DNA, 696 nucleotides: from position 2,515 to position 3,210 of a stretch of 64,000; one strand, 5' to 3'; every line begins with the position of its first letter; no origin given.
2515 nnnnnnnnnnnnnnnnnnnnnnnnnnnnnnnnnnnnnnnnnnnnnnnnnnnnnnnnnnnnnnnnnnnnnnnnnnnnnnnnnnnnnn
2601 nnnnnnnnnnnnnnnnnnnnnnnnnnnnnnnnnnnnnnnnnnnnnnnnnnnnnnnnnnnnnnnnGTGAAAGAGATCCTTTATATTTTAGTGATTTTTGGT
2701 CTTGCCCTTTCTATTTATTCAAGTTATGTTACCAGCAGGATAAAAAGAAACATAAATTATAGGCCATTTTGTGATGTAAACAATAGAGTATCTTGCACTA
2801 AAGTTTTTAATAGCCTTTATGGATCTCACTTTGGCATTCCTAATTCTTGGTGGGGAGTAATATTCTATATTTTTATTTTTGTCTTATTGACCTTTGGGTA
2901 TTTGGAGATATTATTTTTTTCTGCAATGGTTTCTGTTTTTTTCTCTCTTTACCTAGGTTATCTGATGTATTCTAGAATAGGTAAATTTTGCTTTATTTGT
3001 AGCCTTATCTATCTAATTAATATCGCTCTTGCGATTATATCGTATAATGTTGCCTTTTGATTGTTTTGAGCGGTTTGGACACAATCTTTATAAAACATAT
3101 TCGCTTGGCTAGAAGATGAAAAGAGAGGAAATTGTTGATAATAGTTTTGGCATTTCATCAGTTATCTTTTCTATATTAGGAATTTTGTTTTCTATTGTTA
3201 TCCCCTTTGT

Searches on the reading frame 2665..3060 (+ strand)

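Call 54: search_protein_families(library=ncbifam, max_evalue=0.01, proteins=[window:2665-3060:+])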
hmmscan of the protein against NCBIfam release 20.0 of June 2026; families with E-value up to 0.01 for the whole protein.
window:2665-3060:+ (131 aa): 2 families
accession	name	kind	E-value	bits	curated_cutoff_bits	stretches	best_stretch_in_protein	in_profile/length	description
NF011480.0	PRK14889.1-4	equivalog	3.8e-11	43.5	120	1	5-123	9-123/132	VKOR family protein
NF011479.0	PRK14889.1-2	equivalog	0.00016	22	264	1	4-126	9-139/145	VKOR family protein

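Call 55: search_protein_families(library=pfam, max_evalue=0.01, proteins=[window:2665-3060:+])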
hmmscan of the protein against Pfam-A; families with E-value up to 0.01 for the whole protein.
window:2665-3060:+ (131 aa): 1 family
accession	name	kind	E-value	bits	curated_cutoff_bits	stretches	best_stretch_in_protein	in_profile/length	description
PF07884.19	VKOR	-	1.3e-26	93.8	27.5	1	4-126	2-133/134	Vitamin K epoxide reductase family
